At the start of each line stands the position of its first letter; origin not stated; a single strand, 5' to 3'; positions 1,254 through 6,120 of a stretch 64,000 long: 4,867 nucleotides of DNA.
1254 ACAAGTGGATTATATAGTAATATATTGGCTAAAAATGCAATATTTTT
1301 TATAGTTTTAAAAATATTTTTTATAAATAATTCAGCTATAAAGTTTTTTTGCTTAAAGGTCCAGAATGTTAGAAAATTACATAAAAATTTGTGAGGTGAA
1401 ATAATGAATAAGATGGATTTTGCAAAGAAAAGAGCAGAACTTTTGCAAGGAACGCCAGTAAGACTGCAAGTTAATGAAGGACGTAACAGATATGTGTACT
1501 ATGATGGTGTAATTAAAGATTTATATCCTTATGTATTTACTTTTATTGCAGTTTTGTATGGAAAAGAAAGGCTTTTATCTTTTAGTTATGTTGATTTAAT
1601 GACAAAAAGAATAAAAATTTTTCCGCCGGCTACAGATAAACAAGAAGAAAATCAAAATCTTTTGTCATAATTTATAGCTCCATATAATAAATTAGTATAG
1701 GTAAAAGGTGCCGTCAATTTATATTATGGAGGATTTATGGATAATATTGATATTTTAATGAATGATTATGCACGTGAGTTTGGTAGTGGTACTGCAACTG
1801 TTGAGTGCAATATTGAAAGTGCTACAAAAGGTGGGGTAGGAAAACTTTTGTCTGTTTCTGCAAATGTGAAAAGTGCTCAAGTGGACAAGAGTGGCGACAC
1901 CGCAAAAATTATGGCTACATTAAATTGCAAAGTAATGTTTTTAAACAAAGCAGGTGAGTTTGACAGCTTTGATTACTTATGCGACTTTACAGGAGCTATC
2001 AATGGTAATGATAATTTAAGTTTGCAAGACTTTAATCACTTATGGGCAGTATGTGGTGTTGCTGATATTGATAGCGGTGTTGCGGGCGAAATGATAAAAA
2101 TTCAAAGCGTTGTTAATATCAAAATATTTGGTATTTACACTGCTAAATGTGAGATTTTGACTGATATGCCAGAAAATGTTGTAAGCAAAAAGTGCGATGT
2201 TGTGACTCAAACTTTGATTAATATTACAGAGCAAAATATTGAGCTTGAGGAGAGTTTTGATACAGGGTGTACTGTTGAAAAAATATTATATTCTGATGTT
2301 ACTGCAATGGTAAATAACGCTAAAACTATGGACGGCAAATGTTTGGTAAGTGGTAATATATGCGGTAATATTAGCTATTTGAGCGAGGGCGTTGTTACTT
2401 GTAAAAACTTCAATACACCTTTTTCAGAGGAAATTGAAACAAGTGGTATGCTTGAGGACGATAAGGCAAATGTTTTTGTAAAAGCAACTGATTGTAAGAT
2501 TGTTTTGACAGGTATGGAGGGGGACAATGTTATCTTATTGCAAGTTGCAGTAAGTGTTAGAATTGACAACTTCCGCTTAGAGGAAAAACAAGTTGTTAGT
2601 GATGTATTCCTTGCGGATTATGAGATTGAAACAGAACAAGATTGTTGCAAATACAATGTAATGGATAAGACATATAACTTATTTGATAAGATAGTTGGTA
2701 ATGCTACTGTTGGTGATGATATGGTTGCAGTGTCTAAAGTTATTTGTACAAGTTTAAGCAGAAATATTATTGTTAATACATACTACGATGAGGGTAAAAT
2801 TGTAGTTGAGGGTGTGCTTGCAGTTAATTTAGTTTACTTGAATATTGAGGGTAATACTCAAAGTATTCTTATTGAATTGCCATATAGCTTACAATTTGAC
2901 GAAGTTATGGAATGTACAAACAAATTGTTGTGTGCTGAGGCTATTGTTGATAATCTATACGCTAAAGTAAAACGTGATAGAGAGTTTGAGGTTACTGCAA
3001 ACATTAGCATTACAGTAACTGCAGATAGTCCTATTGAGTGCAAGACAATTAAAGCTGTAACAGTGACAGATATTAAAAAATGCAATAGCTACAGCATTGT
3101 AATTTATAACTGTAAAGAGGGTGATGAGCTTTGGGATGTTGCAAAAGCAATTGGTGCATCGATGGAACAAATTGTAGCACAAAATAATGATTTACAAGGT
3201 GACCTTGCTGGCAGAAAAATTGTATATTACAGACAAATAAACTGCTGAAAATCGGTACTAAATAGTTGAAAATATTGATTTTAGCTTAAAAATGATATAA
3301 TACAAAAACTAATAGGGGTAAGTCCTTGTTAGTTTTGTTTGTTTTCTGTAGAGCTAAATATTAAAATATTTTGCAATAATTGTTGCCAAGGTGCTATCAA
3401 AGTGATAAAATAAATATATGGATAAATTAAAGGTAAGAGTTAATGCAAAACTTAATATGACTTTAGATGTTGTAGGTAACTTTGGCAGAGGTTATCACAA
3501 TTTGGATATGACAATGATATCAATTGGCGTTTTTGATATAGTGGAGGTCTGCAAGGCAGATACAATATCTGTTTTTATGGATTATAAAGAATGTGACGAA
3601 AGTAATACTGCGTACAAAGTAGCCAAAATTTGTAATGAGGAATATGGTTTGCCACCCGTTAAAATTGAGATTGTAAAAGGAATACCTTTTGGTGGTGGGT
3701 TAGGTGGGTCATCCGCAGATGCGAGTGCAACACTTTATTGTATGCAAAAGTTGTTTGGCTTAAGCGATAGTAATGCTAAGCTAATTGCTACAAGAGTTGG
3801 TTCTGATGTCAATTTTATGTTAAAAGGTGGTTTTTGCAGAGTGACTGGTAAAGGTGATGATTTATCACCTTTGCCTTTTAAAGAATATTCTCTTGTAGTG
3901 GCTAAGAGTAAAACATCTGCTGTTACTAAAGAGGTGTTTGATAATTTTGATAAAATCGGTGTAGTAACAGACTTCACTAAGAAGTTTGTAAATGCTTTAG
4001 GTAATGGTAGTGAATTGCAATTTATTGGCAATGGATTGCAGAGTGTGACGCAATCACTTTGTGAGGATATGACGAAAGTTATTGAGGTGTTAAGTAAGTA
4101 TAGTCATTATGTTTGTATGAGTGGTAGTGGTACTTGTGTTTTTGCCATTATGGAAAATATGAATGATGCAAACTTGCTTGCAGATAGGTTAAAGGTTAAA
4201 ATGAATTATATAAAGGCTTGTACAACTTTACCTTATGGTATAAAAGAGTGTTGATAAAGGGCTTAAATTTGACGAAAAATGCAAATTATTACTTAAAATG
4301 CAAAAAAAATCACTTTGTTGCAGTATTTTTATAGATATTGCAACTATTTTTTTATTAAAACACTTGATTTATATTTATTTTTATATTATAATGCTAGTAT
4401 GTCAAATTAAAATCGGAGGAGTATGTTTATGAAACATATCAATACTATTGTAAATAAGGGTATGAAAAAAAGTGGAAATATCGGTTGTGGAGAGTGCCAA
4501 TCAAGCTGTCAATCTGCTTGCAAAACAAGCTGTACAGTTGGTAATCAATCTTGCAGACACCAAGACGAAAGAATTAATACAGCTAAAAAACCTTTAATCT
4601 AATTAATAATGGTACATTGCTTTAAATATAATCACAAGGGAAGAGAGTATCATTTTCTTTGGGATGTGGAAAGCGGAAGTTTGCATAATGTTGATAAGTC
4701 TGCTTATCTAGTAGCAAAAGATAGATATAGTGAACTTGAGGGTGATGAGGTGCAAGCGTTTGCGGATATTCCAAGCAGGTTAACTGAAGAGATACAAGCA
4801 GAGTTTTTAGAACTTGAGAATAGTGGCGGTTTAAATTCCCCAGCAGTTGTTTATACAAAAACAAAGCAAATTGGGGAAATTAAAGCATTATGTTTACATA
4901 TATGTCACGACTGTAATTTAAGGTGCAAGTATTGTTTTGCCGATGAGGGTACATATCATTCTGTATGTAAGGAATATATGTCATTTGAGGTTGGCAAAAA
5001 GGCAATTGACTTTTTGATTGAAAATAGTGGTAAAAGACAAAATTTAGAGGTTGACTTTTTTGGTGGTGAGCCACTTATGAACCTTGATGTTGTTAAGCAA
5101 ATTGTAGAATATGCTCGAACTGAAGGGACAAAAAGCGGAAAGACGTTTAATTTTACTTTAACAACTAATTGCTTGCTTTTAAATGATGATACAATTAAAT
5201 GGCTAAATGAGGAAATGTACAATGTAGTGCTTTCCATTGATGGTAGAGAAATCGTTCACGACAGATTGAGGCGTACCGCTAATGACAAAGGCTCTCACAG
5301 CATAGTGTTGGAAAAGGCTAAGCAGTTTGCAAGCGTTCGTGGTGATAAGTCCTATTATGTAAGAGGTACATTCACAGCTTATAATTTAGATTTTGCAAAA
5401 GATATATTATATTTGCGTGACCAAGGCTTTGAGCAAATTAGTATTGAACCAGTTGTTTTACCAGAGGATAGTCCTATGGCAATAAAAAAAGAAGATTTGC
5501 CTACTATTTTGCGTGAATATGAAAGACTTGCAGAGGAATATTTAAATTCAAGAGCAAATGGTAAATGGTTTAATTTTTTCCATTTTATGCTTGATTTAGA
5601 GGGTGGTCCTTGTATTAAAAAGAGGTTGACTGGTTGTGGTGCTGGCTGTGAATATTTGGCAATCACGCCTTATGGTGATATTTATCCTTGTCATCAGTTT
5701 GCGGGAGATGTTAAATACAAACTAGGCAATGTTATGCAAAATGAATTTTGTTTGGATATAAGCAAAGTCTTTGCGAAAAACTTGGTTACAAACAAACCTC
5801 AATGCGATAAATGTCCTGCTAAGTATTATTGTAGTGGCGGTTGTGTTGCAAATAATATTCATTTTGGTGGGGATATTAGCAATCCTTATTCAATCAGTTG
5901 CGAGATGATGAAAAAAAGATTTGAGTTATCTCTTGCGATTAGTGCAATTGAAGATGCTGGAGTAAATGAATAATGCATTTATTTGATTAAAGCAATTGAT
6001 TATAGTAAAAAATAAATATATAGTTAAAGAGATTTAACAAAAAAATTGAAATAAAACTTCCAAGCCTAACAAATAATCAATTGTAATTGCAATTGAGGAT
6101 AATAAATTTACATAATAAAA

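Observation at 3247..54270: Recurrent, strand-biased ~19-nt motif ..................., mostly just upstream of start codons but also inside two genes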

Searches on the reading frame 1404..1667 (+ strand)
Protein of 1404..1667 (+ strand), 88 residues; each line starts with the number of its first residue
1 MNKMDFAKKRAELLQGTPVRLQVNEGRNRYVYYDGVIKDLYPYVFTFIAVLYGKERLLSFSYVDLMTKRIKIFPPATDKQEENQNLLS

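Call 69: search_protein_families(library=pfam, proteins=[window:1404-1667:+], max_evalue=0.001)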
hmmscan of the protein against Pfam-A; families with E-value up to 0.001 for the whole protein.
window:1404-1667:+ (88 aa): 1 family
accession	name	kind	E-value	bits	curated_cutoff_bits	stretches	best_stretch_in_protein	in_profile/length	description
PF06257.17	VEG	-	1.8e-12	47.6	25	1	4-72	3-72/73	Biofilm formation stimulator VEG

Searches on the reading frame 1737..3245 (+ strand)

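Call 24: search_protein_families(library=pfam, proteins=[window:1737-3245:+], max_evalue=0.001)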
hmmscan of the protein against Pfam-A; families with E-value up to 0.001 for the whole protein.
window:1737-3245:+ (503 aa): 1 family
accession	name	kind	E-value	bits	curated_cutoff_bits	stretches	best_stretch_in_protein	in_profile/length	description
PF12673.12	SipL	-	1.6e-18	67.1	23.6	1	180-255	2-75/78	SipL, SPOCS domain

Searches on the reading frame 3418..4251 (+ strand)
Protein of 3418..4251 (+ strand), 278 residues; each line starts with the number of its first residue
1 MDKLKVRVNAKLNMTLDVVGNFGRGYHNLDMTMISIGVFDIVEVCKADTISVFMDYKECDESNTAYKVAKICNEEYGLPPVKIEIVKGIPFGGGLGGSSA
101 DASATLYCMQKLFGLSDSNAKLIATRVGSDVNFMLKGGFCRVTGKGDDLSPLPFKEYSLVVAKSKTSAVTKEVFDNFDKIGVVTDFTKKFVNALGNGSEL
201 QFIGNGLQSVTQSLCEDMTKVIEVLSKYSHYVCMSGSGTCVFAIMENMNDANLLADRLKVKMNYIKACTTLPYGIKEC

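Call 24: search_protein_families(library=pfam, proteins=[window:3418-4251:+], max_evalue=0.001)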
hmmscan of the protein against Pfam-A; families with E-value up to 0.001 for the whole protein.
window:3418-4251:+ (278 aa): 2 families
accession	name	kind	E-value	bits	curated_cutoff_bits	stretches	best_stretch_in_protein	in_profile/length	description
PF00288.32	GHMP_kinases_N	-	1.4e-13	51.3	22.3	1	63-128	1-67/87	GHMP kinases N terminal domain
PF08544.19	GHMP_kinases_C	-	3.2e-08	34.3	21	1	201-259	21-80/85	GHMP kinases C terminal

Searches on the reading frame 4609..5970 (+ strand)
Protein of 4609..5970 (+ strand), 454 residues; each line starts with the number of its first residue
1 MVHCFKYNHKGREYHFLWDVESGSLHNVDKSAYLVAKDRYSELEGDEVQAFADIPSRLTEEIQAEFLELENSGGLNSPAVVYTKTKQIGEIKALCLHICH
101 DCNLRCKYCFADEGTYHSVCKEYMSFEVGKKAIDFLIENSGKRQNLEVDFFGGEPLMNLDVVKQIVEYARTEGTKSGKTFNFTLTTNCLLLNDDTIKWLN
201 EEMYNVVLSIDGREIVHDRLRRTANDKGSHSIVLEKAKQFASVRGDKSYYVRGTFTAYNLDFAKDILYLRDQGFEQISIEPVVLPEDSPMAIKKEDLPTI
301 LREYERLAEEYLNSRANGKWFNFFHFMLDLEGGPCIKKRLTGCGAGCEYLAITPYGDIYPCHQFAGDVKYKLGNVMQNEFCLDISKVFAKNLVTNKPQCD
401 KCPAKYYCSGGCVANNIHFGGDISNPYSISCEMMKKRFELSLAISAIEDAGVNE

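Call 69: search_protein_families(library=pfam, proteins=[window:4609-5970:+], max_evalue=0.001)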
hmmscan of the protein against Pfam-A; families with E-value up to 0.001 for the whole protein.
window:4609-5970:+ (454 aa): 3 families
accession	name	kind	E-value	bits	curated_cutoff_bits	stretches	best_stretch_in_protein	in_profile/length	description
PF13353.11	Fer4_12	-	5.4e-12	46.6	22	1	95-226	8-128/137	4Fe-4S single cluster domain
PF04055.27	Radical_SAM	-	3.7e-10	40.7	29.5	1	99-239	4-135/166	Radical SAM superfamily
PF13186.11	SPASM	-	1.4e-05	25.7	21.5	1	343-403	1-67/67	Iron-sulfur cluster-binding domain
